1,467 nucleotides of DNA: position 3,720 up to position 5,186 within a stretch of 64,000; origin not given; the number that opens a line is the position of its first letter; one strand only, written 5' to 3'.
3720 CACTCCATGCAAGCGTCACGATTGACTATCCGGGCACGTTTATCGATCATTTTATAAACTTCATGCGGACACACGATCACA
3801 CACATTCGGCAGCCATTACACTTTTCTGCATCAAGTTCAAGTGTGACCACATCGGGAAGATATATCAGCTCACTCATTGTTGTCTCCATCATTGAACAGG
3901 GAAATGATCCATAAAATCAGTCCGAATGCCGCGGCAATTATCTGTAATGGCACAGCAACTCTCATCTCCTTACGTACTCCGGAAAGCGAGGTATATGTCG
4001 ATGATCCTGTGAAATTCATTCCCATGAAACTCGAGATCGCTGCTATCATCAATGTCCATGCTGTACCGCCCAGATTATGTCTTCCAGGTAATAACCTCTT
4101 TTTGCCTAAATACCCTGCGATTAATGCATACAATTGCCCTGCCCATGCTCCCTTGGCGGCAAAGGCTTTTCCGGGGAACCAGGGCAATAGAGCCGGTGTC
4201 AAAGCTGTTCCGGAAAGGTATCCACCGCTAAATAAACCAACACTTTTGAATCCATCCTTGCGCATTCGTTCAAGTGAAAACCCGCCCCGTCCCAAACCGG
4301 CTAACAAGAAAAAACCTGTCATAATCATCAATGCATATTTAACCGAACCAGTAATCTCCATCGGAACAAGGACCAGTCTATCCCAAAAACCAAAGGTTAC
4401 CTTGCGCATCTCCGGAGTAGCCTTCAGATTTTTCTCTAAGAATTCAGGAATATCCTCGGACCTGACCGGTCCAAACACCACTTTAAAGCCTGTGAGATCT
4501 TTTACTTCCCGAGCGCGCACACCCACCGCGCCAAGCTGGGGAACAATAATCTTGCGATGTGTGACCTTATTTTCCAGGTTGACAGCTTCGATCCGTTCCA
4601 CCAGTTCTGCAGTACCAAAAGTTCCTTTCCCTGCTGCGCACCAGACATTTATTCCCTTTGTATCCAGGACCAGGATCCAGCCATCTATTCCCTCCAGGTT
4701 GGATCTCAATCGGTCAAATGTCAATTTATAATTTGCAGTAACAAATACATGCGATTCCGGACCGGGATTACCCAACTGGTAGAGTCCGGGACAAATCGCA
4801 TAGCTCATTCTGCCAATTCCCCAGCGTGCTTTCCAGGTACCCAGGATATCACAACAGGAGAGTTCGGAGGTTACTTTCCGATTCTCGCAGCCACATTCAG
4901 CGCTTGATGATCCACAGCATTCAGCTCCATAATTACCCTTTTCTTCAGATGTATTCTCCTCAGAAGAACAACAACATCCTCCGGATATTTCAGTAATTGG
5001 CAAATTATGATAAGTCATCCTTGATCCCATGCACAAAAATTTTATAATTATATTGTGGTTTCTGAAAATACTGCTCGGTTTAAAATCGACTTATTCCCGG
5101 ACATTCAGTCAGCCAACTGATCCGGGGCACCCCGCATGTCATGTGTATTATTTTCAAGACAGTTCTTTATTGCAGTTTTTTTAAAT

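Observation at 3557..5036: hgcA-hgcB mercury-methylation gene pair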

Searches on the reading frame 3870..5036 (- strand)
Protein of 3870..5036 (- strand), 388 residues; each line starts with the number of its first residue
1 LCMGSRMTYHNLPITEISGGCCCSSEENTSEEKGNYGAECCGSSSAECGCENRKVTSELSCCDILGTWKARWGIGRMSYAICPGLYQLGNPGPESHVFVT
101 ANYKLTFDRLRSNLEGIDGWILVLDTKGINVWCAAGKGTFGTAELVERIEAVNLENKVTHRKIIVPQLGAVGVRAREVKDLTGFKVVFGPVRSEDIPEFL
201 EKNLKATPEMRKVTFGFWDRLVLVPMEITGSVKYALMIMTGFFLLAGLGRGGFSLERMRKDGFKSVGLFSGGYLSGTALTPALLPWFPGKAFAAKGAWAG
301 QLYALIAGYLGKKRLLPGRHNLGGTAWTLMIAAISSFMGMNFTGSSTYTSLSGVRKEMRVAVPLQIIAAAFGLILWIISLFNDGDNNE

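Call 3: search_protein_families(library=ncbifam, proteins=[window:3870-5036:-], max_evalue=0.01)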
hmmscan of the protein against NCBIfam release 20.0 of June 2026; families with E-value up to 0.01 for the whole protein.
window:3870-5036:- (388 aa): 3 families
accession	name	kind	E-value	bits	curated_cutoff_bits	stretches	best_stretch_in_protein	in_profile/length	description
NF040863.1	HgcA_corrinoid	equivalog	2.9e-131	437.5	275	1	54-380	3-323/325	mercury methylation corrinoid protein HgcA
NF043039.1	HgcAB_like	equivalog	2.5e-59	201.6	285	1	80-348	15-278/350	HgcAB-like fusion protein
NF003195.0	PRK04165.1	equivalog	4.8e-25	88.4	306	1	80-205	323-448/450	acetyl-CoA decarbonylase/synthase complex subunit gamma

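Call 4: search_protein_families(library=pfam, proteins=[window:3870-5036:-], max_evalue=0.01)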
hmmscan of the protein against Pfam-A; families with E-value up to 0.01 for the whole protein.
window:3870-5036:- (388 aa): 1 family
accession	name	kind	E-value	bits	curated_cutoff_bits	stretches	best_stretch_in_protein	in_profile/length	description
PF03599.22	CdhD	-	2.3e-17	63.3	24.8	1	83-199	270-386/387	CO dehydrogenase/acetyl-CoA synthase delta subunit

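Call 6: search_solved_structures(query=window:3870-5036:-, max_evalue=0.01, show_alignments=2)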
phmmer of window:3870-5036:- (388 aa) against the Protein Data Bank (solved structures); distinct sequences matched with E-value up to 0.01: 4.
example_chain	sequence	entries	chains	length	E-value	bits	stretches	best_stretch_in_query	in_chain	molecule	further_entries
2h9a_A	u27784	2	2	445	1.2e-16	64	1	79-202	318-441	Carbon monoxide dehydrogenase corrinoid/iron-sulfur protein, gamma subunit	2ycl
4c1n_A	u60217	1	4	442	1.4e-16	63.7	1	79-202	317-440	CARBON MONOXIDE DEHYDROGENASE CORRINOID/IRON-SULFUR PROTEIN, GAMMA SUBUNIT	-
4djd_C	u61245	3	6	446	1.5e-13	53.7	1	85-204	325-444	Corrinoid/iron-sulfur protein large subunit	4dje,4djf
9fzy_F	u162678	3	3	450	0.00011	24.5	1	82-201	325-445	Corrinoid iron-sulfur protein large subunit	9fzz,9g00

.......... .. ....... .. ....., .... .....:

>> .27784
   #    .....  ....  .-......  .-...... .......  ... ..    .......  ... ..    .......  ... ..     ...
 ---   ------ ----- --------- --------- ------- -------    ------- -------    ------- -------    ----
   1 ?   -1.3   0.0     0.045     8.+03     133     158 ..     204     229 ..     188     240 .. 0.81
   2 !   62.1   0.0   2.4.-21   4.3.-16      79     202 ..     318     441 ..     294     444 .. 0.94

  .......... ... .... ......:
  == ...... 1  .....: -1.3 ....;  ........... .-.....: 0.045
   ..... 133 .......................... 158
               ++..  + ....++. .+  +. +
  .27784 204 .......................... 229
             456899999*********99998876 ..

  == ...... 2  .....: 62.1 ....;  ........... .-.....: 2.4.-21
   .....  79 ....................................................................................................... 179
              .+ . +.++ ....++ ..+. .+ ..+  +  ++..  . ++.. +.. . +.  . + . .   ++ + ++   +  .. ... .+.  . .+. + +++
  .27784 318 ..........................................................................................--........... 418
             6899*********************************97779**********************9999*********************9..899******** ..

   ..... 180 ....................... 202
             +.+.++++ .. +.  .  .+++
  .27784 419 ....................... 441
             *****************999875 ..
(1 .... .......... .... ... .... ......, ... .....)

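Call 7: find_homologous_proteins(query=window:3870-5036:-, max_evalue=1e-20)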
Query window:3870-5036:- (388 aa): 7999 proteins with E <= 1e-20 among 8000 candidates; the best 120 are listed.
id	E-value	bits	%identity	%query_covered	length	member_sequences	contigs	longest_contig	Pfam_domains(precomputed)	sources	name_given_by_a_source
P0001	8.8e-260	879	100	98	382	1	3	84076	PF03599.23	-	-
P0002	1.8e-165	569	67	98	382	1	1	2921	PF03599.23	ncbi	-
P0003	1.1e-125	438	55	93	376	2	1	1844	PF03599.23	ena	-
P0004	5.1e-125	436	56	92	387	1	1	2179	PF03599.23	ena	-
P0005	2.6e-124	433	57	95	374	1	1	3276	PF03599.23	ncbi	-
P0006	2.4e-123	430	55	94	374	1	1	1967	PF03599.23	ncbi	-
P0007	4.3e-122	426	54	93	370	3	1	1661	PF03599.23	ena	-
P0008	5.1e-121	422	54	93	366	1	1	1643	PF03599.23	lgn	-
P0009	1.0e-120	422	57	86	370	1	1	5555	PF03599.23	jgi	-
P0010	2.3e-120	420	54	98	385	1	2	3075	PF03599.23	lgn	-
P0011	2.4e-120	420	57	88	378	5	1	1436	PF03599.23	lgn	-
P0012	2.6e-120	420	58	85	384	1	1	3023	PF03599.23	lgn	-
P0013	3.3e-120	420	58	85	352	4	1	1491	PF03599.23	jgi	jgi:acetyl-CoA decarbonylase/synthase complex subunit gamma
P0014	5.5e-120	419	57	93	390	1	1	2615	PF03599.23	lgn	-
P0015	7.3e-120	419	53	96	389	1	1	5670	PF03599.23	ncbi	-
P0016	9.8e-120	418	60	84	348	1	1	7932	PF03599.23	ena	-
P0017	4.3e-119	416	55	94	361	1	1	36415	PF03599.23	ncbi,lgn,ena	-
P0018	6.2e-119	416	58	85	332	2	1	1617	PF03599.23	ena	-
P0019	7.1e-119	415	54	92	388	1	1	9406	PF03599.23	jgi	jgi:hypothetical protein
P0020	8.8e-119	415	54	93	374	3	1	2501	PF03599.23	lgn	-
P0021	9.9e-119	415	52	93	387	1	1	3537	PF03599.23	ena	-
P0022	1.3e-118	415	52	95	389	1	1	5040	PF03599.23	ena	-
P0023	3.0e-118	413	57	85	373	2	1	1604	PF03599.23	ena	-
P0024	5.6e-118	413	53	95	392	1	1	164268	PF03599.23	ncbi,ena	-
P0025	1.2e-117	411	48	94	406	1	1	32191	PF03599.23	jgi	jgi:ribosomal protein S28E/S33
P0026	4.1e-117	410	57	85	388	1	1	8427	PF03599.23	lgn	-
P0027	5.6e-117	409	52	95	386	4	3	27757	PF03599.23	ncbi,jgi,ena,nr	ncbi:MAG TPA: mercury methylation corrinoid protein HgcA [Thermoguttaceae bacterium]|nr:mercury meth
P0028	8.6e-117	409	58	85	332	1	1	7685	PF03599.23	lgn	-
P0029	9.7e-117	408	53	95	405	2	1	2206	PF03599.23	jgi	-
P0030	1.4e-116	408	53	93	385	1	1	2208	PF03599.23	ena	-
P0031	1.4e-116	408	54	93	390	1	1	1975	PF03599.23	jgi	jgi:hypothetical protein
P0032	1.5e-116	408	56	94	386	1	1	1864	PF03599.23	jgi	jgi:acetyl-CoA decarbonylase/synthase complex subunit gamma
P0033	1.6e-116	408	54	92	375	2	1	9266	PF03599.23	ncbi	-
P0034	1.9e-116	407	52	95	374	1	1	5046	PF03599.23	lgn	-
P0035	2.3e-116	407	56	85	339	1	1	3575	PF03599.23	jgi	-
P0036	2.8e-116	407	58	85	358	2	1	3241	PF03599.23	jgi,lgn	-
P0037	4.7e-116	406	53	95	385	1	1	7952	PF03599.23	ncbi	-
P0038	8.1e-116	405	52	93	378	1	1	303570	PF03599.23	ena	-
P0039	1.0e-115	405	50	95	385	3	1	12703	PF03599.23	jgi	jgi:hypothetical protein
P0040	3.4e-115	403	57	85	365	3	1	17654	PF03599.23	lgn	-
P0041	3.5e-115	403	58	85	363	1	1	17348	PF03599.23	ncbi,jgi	ncbi:MAG: mercury methylation corrinoid protein HgcA [Armatimonadota bacterium]|jgi:acetyl-CoA decar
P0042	3.5e-115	403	55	93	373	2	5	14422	PF03599.23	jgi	jgi:hypothetical protein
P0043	4.0e-115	403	52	93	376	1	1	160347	PF03599.23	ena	-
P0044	4.9e-115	403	53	95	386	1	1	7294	PF03599.23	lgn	-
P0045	5.3e-115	403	54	91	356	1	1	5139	PF03599.23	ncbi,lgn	ncbi:MAG: mercury methylation corrinoid protein HgcA [Armatimonadota bacterium]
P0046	5.4e-115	403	55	85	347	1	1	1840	PF03599.23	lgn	-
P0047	8.7e-115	402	53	89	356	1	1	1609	PF03599.23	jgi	jgi:hypothetical protein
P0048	9.7e-115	402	52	97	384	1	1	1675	PF03599.23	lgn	-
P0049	1.0e-114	402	57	84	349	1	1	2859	PF03599.23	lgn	-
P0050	1.2e-114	402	56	85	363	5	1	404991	PF03599.23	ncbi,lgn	-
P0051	1.4e-114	401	52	93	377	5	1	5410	PF03599.23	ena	-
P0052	1.8e-114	401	51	93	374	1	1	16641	PF03599.23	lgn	-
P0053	2.2e-114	401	54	93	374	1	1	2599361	PF03599.23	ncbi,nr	ncbi:MAG: acetyl-CoA synthase subunit gamma [Candidatus Coatesbacteria bacterium]|nr:MAG: acetyl-CoA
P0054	2.3e-114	401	54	94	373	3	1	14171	PF03599.23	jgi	jgi:hypothetical protein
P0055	2.4e-114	401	53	93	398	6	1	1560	PF03599.23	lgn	-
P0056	2.8e-114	400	55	87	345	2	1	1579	PF03599.23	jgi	jgi:hypothetical protein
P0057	3.0e-114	400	56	85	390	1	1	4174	PF03599.23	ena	-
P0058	3.4e-114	400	55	89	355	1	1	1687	PF03599.23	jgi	jgi:acetyl-CoA decarbonylase/synthase complex subunit gamma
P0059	3.5e-114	400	52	98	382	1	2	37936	PF03599.23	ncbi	ncbi:MAG: mercury methylation corrinoid protein HgcA [Pirellulales bacterium]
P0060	3.7e-114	400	57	85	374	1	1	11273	PF03599.23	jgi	jgi:hypothetical protein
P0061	3.7e-114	400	51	96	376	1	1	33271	PF03599.23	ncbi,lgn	-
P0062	4.1e-114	400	51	97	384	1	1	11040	PF03599.23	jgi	-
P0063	4.4e-114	400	50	93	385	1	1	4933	PF03599.23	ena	-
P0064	4.4e-114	400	53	93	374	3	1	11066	PF03599.23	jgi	-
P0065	4.7e-114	400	52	93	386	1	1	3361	PF03599.23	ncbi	-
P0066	4.8e-114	400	51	97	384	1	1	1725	PF03599.23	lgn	-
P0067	5.0e-114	399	52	93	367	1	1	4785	PF03599.23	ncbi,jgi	ncbi:MAG: mercury methylation corrinoid protein HgcA [Planctomycetota bacterium]|jgi:acetyl-CoA deca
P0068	5.1e-114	399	58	84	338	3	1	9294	PF03599.23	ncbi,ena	-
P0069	5.2e-114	399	56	85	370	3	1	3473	PF03599.23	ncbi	-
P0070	6.1e-114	399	55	93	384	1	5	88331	PF03599.23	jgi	jgi:hypothetical protein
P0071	7.5e-114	399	57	85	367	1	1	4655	PF03599.23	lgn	-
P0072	7.7e-114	399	52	94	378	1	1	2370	PF03599.23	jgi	jgi:hypothetical protein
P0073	8.4e-114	399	52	93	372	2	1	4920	PF03599.23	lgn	-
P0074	8.9e-114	399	57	84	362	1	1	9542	PF03599.23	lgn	-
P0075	1.2e-113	398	56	85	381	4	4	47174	PF03599.23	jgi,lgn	-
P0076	1.2e-113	398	56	86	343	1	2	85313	PF03599.23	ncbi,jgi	ncbi:MAG: mercury methylation corrinoid protein HgcA [Planctomycetota bacterium]|jgi:acetyl-CoA deca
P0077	1.3e-113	398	51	94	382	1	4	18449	PF03599.23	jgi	-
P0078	1.5e-113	398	50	94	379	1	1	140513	PF03599.23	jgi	jgi:acetyl-CoA decarbonylase/synthase complex subunit gamma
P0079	1.5e-113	398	55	90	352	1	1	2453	PF03599.23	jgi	-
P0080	1.5e-113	398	52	95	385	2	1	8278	PF03599.23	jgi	jgi:hypothetical protein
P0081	2.1e-113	397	50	93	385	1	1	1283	PF03599.23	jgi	jgi:acetyl-CoA decarbonylase/synthase complex subunit gamma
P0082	2.2e-113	397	58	85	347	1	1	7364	PF03599.23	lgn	-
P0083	2.3e-113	397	53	93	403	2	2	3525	PF03599.23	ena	-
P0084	3.0e-113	397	53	93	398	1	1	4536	PF03599.23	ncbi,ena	-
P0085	3.1e-113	397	56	85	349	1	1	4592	PF03599.23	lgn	-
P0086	3.4e-113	397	57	85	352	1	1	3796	PF03599.23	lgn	-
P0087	3.6e-113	397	56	87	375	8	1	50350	PF03599.23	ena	-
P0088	3.8e-113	397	53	93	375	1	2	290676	PF03599.23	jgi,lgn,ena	-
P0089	4.2e-113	396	55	90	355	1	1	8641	PF03599.23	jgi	-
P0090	4.3e-113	396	56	88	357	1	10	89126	PF03599.23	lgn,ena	-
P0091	4.5e-113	396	52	93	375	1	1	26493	PF03599.23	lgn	-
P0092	4.8e-113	396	56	86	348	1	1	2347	PF03599.23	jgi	-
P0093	4.9e-113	396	52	94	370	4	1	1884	PF03599.23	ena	-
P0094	5.1e-113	396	51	96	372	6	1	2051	PF03599.23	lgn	-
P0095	5.5e-113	396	52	95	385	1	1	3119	PF03599.23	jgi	jgi:hypothetical protein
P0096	5.8e-113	396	51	93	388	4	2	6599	PF03599.23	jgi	-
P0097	5.8e-113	396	50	93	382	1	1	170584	PF03599.23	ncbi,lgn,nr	ncbi:MAG: acetyl-CoA synthase subunit gamma [candidate division Zixibacteria bacterium]|nr:acetyl-Co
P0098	6.1e-113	396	58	85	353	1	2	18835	PF03599.23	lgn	-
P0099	6.4e-113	396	51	93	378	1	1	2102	PF03599.23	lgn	-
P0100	6.8e-113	396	58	84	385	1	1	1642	PF03599.23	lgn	-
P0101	7.0e-113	396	57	84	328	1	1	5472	PF03599.23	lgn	-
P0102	8.0e-113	396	56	85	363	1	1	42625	PF03599.23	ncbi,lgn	-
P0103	8.5e-113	395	57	84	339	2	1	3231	PF03599.23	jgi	jgi:acetyl-CoA decarbonylase/synthase complex subunit gamma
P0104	9.7e-113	395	53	93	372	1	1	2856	PF03599.23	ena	-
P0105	1.3e-112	395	51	95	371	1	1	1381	PF03599.23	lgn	-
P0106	1.4e-112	395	54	94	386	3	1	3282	PF03599.23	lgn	-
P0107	1.4e-112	395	51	93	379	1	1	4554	PF03599.23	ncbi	-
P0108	1.4e-112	395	54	86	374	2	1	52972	PF03599.23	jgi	-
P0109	1.5e-112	395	56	85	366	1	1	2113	PF03599.23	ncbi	-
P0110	1.7e-112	394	51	97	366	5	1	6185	PF03599.23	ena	-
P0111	1.7e-112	394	52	93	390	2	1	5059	PF03599.23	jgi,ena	-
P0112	1.8e-112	394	53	92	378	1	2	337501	PF03599.23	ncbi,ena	-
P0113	1.9e-112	394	55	86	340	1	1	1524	PF03599.23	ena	-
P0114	1.9e-112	394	51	95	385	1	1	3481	PF03599.23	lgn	-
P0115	2.1e-112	394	51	87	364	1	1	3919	PF03599.23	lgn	-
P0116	2.1e-112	394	52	93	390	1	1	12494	PF03599.23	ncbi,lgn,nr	ncbi:acetyl-CoA synthase subunit gamma [Candidatus Poribacteria bacterium]|nr:acetyl-CoA synthase su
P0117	2.1e-112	394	52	93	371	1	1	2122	PF03599.23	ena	-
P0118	2.2e-112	394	56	85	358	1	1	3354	PF03599.23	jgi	-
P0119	2.3e-112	394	56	85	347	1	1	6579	PF03599.23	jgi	jgi:acetyl-CoA decarbonylase/synthase complex subunit gamma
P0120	2.3e-112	394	56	84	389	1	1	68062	PF03599.23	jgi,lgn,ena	-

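Call 8: find_related_loci(query=window:3870-5036:-, collection=genome_contigs, flank=8000)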
Query window:3870-5036:- (388 aa) in genome_contigs; peptide patterns used: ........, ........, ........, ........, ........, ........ (x = any residue, [..] = any of these).
600 stretches matched a pattern (row limit reached: there are more); 593 encode a relative of the query (tblastn E <= 1e-3); the best 80 are kept; 80 distinct loci.
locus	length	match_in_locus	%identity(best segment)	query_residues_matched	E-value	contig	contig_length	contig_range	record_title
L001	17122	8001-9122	52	20-381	2e-114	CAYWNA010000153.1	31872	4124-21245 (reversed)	MAG TPA_asm: uncultured Pirellulaceae bacterium isolate binchicken_co65_467 genome assembly, contig: NODE_5664_length_31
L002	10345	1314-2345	54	38-381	2e-113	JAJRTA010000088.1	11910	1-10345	MAG: Candidatus Zixiibacteriota bacterium isolate Dive96_bin1.186 k141_1814092, whole genome shotgun sequence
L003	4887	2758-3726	57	55-381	3e-111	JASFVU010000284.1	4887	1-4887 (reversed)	MAG: Bacteroidales bacterium isolate D1105M20metaG_Bin_9 D1105M20metaG_FD_scaffold_7719_c1, whole genome shotgun sequenc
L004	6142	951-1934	52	54-381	1e-110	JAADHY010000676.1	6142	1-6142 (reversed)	MAG: Planctomycetota bacterium isolate M_MetaBat.224 contig-127_22726, whole genome shotgun sequence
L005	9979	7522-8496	52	55-381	9e-111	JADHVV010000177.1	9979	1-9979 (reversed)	MAG: candidate division KSB1 bacterium isolate BS750m-G10 BS-750m-C12846, whole genome shotgun sequence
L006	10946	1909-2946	51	25-381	3e-110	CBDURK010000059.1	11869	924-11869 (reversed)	MAG TPA_asm: uncultured bacterium isolate SRR21487744_binner12_Refined_154 genome assembly, contig: ERZ25748493.2127, wh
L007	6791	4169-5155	53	54-388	3e-109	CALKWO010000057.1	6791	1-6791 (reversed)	MAG TPA_asm: uncultured bacterium isolate SRR6007446_bin.57_CONCOCT_v1.1_MAG genome assembly, contig: ERZ724100.4369, wh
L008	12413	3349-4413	52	26-381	3e-109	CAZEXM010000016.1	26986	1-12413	MAG TPA_asm: uncultured Victivallaceae bacterium isolate binchicken_co132_157 genome assembly, contig: NODE_505_length_2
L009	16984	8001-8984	54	54-386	3e-109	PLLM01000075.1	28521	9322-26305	MAG: Phycisphaerales bacterium isolate fen_1362 73.20120800_E3X.35_contig_13129, whole genome shotgun sequence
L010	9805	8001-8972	54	54-381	8e-109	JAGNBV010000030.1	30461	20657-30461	MAG: Bacteroidales bacterium isolate Go_SlDig_bin_165 Go_SlDig_4045_length_30461_cov_14.452364, whole genome shotgun seq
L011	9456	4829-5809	54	51-381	2e-108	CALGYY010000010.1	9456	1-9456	MAG TPA_asm: uncultured Bacteroidetes bacterium isolate SRR3330212_bin.90_CONCOCT_v1.1_MAG genome assembly, contig: ERZ7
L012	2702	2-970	53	59-381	1e-111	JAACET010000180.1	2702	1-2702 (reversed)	MAG: Actinomycetota bacterium isolate OTbin.97 scaffold_40206, whole genome shotgun sequence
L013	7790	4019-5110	49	21-381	6e-108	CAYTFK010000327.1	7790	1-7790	MAG TPA_asm: uncultured Planctomycetaceae bacterium isolate binchicken_co43_353 genome assembly, contig: NODE_16441_leng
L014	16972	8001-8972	52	54-381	3e-107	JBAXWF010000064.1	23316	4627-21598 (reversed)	MAG: Bacteroidota bacterium isolate ELA706 MAG706_64, whole genome shotgun sequence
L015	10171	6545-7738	48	16-381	2e-107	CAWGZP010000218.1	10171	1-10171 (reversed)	MAG: uncultured delta proteobacterium isolate MFD02138.bin.2.17 genome assembly, contig: contig_67925, whole genome shot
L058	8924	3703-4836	47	1-379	6e-100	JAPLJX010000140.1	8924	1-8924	MAG: Deltaproteobacteria bacterium isolate LacPavin_0818_WC55_MAG_56_7 LacPavin_0818_WC55_scaffold_184297, whole genome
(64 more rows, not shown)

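Call 9: find_encoding_contigs(protein=P0001, flank=10000, max_places=6)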
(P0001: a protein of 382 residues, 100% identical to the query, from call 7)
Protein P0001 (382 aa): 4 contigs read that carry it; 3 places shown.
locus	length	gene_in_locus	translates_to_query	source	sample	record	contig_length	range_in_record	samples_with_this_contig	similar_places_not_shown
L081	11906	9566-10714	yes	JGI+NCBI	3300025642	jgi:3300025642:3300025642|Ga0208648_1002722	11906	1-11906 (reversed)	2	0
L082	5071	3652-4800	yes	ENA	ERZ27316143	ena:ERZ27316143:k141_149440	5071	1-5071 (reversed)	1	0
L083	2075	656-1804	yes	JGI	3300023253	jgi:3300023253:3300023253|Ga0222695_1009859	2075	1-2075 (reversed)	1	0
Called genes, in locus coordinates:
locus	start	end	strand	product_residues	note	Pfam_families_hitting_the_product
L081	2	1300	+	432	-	PF02321:OEP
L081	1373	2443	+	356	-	PF25973:BSH_CzcB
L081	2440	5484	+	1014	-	PF00873:ACR_tran, PF02355:SecD_SecF_C (faint), PF03176:MMPL (weak)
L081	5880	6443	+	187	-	PF13489:Methyltransf_23, PF08241:Methyltransf_11, PF08242:Methyltransf_12, PF13649:Methyltransf_25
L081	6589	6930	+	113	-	PF00291:PALP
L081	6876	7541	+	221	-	PF00291:PALP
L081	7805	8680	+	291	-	-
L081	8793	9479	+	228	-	-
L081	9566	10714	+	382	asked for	PF03599:CdhD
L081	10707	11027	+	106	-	PF14697:Fer4_21 (faint), PF00037:Fer4 (weak), PF12797:Fer4_2 (weak), PF12837:Fer4_6 (weak), PF13237:Fer4_10, PF12838:Fer4_7 (weak), PF13187:Fer4_9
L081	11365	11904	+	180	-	PF01839:FG-GAP (faint), PF13517:FG-GAP_3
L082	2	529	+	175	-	?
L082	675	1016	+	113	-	PF00291:PALP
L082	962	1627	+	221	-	PF00291:PALP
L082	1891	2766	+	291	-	-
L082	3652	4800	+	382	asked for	PF03599:CdhD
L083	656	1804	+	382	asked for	PF03599:CdhD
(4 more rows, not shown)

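Call 10: find_encoding_contigs(protein=P0002, flank=5000, max_places=4)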
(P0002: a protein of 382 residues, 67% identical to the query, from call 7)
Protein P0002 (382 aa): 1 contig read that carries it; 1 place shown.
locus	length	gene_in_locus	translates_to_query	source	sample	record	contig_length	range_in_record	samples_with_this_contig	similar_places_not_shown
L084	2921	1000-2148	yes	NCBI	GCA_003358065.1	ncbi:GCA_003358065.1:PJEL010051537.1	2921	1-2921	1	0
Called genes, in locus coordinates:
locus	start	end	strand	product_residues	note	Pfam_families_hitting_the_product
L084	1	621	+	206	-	?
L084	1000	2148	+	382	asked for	PF03599:CdhD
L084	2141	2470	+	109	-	PF00037:Fer4 (weak), PF12797:Fer4_2 (faint), PF12837:Fer4_6 (weak), PF13237:Fer4_10, PF12838:Fer4_7 (weak), PF13187:Fer4_9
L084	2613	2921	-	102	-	?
